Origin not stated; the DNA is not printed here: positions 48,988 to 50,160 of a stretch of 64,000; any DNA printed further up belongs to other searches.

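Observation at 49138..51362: SBP3 (PBPb) protein translationally coupled to a DAACS secondary transporter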

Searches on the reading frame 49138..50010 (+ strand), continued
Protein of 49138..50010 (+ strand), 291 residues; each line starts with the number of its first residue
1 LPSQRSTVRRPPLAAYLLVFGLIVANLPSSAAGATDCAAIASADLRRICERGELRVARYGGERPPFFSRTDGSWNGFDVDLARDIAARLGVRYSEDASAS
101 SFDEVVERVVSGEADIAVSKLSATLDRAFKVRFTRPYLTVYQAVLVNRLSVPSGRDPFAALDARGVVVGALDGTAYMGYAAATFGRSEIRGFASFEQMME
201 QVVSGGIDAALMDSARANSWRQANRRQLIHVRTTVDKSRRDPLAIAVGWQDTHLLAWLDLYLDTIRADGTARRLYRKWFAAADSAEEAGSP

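Call 61: find_encoding_contigs(protein=P0322, flank=4000, max_places=1)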
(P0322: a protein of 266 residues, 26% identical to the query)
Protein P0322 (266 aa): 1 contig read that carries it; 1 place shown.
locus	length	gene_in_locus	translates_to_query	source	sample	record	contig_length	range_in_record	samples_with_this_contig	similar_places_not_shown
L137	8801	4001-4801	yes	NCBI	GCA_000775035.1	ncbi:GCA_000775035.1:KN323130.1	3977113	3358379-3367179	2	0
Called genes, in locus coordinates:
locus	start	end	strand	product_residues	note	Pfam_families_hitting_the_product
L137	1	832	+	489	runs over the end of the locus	PF00479:G6PD_N, PF02781:G6PD_C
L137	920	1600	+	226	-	PF01182:Glucosamine_iso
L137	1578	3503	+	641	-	PF02685:Glucokinase, PF13580:SIS_2 (faint), PF01418:HTH_6, PF01380:SIS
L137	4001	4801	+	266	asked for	PF00497:SBP_bac_3, PF10613:Lig_chan-Glu_bd (weak)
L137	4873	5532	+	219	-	PF00528:BPD_transp_1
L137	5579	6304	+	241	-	PF00005:ABC_tran, PF02463:SMC_N (faint), PF13304:AAA_21 (weak)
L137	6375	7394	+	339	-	PF00291:PALP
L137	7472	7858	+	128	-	PF11287:DUF3088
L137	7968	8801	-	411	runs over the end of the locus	PF07690:MFS_1, PF00083:Sugar_tr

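Call 69: predict_structure(alignment_id=A3)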
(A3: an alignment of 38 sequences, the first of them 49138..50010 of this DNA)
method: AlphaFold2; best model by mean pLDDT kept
length: 291 residues; sequences in the alignment: 38
mean_pLDDT: 89.7   pTM: 0.81
mean pLDDT of the five models: 89.7, 89.1, 88.5, 88.0, 86.6
residues with pLDDT >= 90: 232; 70-90: 17; 50-70: 34; < 50: 8
segments of 3 or more residues with pLDDT < 50: 289-291
pLDDT, mean of each block of 10 residues (from residue 1): 60 68 59 76 98 98 94 96 98 97 96 97 94 97 95 86 97 91 97 96 98 94 94 93 97 98 98 93 52 40
secondary structure, 60 per line:
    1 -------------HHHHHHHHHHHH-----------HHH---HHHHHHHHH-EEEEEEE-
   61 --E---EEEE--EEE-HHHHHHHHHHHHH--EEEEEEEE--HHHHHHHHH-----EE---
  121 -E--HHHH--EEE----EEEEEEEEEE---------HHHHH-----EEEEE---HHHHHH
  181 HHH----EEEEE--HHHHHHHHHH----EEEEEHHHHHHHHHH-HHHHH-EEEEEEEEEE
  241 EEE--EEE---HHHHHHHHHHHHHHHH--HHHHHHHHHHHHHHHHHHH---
elements in order: H14-25 H43-51 E53-59 E67-70 E73-75 H77-89 E92-99 H102-110 H125-128 E131-133 E138-147 H157-161 E167-171 H175-183 E188-192 H195-204 E209-213 H214-223 H225-229 E231-243 E246-248 H252-267 H270-288
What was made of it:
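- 49138..50013 (+): Gene for a 291-aa family-3 solute-binding protein (SBP_bac_3), predicted periplasmic amino-acid binder. AF2 model pLDDT 89.7 (call 69).
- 49138..49239 (+): Signal peptide (residues 1-34): RR n-region, hydrophobic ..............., cleavage motif A-G-A|T. The AF2 model shows a low-confidence N-terminal helix separate from the fold (call 69).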

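Call 72: fold_search(model_id=the predicted structure, library=pdb)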
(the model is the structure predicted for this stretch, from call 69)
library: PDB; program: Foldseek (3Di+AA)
matches with E <= 10: 1937; with E <= 0.001: 1816
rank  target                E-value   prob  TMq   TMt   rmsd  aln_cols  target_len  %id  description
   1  5t0w_D                1.9e-23  1.00  0.68  0.86   2.6       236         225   31  Crystal structure of the ancestral amino acid-binding protein AncCDT-1, a precursor of cyclohexadienyl dehydratase (released 2017-09-06)
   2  9e2b_A                2.3e-23  1.00  0.68  0.77   3.0       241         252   21  Structure of a solute binding protein from Desulfonauticus sp. bound to L-tryptophan (released 2024-11-06)
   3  5t0w_A                2.6e-23  1.00  0.66  0.82   3.2       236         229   31  Crystal structure of the ancestral amino acid-binding protein AncCDT-1, a precursor of cyclohexadienyl dehydratase (released 2017-09-06)
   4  5t0w_B                2.6e-23  1.00  0.66  0.83   3.4       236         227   31  Crystal structure of the ancestral amino acid-binding protein AncCDT-1, a precursor of cyclohexadienyl dehydratase (released 2017-09-06)
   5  9e2b_E                4.2e-23  1.00  0.68  0.78   3.0       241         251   21  Structure of a solute binding protein from Desulfonauticus sp. bound to L-tryptophan (released 2024-11-06)
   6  9e2b_F                4.5e-23  1.00  0.68  0.78   3.0       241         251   21  Structure of a solute binding protein from Desulfonauticus sp. bound to L-tryptophan (released 2024-11-06)
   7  9e2b_D                7.9e-23  1.00  0.68  0.77   2.9       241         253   21  Structure of a solute binding protein from Desulfonauticus sp. bound to L-tryptophan (released 2024-11-06)
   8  9e2b_C                9.5e-23  1.00  0.68  0.76   2.9       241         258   21  Structure of a solute binding protein from Desulfonauticus sp. bound to L-tryptophan (released 2024-11-06)
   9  5jos                  1.2e-21  1.00  0.51  0.61   6.3       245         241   25  Crystal structure of an ancestral cyclohexadienyl dehydratase, AncCDT-3(P188L). (released 2017-05-03)
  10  3k4u_A                4.7e-21  1.00  0.69  0.84   2.5       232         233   29  CRYSTAL STRUCTURE OF putative binding component of ABC transporter from Wolinella succinogenes DSM 1740 complexed with (released 2009-11-03)
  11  4zv1                  8.7e-20  1.00  0.63  0.78   3.3       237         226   28  An ancestral arginine-binding protein bound to arginine (released 2016-02-03)
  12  4zv2                  1.3e-19  1.00  0.63  0.80   3.4       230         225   28  An ancestral arginine-binding protein bound to glutamine (released 2016-02-03)
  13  3k4u_E                1.5e-19  1.00  0.68  0.84   2.4       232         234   28  CRYSTAL STRUCTURE OF putative binding component of ABC transporter from Wolinella succinogenes DSM 1740 complexed with (released 2009-11-03)
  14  3vvd_A                1.6e-19  1.00  0.65  0.77   3.3       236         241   28  Crystal structure of TTC0807 complexed with Ornithine (released 2013-06-26)
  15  6svf                  2.0e-19  1.00  0.65  0.80   3.3       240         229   26  Crystal structure of the P235GK mutant of ArgBP from T. maritima (released 2019-11-20)
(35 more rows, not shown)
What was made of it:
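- On SBP_bac_3 (family-3 / class F-IV amino-acid-type solute-binding proteins): Foldseek TM 0.77-0.86 (target-normalised) to AncCDT-1, Ws0279 (3k4u) and the Trp-bound SBP 9e2b (calls 69, 72).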

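Call 75: search_solved_structures(query=A2, max_evalue=1e-20, show_alignments=3)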
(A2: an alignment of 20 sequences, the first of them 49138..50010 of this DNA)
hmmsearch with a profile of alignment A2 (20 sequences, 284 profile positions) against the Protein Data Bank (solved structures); distinct sequences matched with E-value up to 1e-20: 53.
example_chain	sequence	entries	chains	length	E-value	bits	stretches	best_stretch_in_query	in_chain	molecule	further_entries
5t0w_A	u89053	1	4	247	4.9e-51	176.7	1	31-279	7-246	AncCDT-1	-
5tuj_C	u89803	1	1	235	4.7e-50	173.5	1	38-278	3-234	Ancestral protein CDT-Anc1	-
4i62_A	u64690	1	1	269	3.3e-41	144.4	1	22-276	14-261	Amino acid ABC transporter, periplasmic amino acid-binding protein, putative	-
4zv1_A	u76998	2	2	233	3e-39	138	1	46-279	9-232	AncQR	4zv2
5jos_A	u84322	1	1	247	5.2e-39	137.2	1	31-279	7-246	Cyclohexadienyl dehydratase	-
3k4u_A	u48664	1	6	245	8.2e-35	123.5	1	46-280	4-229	BINDING COMPONENT OF ABC TRANSPORTER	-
6svf_A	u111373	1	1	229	1.6e-34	122.5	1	39-279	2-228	Amino acid ABC transporter, periplasmic amino acid-binding protein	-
6wup_A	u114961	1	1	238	3.4e-34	121.4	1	38-279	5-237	Ancestral cyclohexadienyl dehydratase, AncCDT-5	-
4h5f_A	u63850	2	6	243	4.3e-33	117.8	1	39-276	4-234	Amino acid ABC superfamily ATP binding cassette transporter, binding protein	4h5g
6h30_A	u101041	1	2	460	1.6e-32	115.9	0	59-280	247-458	Glutamine ABC transporter permease and substrate binding protein protein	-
4prs_A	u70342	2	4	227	2.9e-32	115.1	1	40-279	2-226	ABC-type transporter, periplasmic subunit family 3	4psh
6ggv_A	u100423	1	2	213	1.8e-30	109.2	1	40-263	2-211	Amino acid ABC transporter, periplasmic amino acid-binding protein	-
6ggp_A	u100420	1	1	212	2.5e-30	108.8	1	40-262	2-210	Amino acid ABC transporter, periplasmic amino acid-binding protein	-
6q3u_A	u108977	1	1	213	5.2e-29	104.4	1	40-263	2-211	Amino acid ABC transporter, periplasmic amino acid-binding protein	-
2yjp_A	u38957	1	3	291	1.9e-27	99.3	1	29-276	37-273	PUTATIVE ABC TRANSPORTER, PERIPLASMIC BINDING PROTEIN, AMINO ACID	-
9e2b_A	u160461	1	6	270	2.2e-26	95.8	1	31-281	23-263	ABC-type transporter, periplasmic subunit family 3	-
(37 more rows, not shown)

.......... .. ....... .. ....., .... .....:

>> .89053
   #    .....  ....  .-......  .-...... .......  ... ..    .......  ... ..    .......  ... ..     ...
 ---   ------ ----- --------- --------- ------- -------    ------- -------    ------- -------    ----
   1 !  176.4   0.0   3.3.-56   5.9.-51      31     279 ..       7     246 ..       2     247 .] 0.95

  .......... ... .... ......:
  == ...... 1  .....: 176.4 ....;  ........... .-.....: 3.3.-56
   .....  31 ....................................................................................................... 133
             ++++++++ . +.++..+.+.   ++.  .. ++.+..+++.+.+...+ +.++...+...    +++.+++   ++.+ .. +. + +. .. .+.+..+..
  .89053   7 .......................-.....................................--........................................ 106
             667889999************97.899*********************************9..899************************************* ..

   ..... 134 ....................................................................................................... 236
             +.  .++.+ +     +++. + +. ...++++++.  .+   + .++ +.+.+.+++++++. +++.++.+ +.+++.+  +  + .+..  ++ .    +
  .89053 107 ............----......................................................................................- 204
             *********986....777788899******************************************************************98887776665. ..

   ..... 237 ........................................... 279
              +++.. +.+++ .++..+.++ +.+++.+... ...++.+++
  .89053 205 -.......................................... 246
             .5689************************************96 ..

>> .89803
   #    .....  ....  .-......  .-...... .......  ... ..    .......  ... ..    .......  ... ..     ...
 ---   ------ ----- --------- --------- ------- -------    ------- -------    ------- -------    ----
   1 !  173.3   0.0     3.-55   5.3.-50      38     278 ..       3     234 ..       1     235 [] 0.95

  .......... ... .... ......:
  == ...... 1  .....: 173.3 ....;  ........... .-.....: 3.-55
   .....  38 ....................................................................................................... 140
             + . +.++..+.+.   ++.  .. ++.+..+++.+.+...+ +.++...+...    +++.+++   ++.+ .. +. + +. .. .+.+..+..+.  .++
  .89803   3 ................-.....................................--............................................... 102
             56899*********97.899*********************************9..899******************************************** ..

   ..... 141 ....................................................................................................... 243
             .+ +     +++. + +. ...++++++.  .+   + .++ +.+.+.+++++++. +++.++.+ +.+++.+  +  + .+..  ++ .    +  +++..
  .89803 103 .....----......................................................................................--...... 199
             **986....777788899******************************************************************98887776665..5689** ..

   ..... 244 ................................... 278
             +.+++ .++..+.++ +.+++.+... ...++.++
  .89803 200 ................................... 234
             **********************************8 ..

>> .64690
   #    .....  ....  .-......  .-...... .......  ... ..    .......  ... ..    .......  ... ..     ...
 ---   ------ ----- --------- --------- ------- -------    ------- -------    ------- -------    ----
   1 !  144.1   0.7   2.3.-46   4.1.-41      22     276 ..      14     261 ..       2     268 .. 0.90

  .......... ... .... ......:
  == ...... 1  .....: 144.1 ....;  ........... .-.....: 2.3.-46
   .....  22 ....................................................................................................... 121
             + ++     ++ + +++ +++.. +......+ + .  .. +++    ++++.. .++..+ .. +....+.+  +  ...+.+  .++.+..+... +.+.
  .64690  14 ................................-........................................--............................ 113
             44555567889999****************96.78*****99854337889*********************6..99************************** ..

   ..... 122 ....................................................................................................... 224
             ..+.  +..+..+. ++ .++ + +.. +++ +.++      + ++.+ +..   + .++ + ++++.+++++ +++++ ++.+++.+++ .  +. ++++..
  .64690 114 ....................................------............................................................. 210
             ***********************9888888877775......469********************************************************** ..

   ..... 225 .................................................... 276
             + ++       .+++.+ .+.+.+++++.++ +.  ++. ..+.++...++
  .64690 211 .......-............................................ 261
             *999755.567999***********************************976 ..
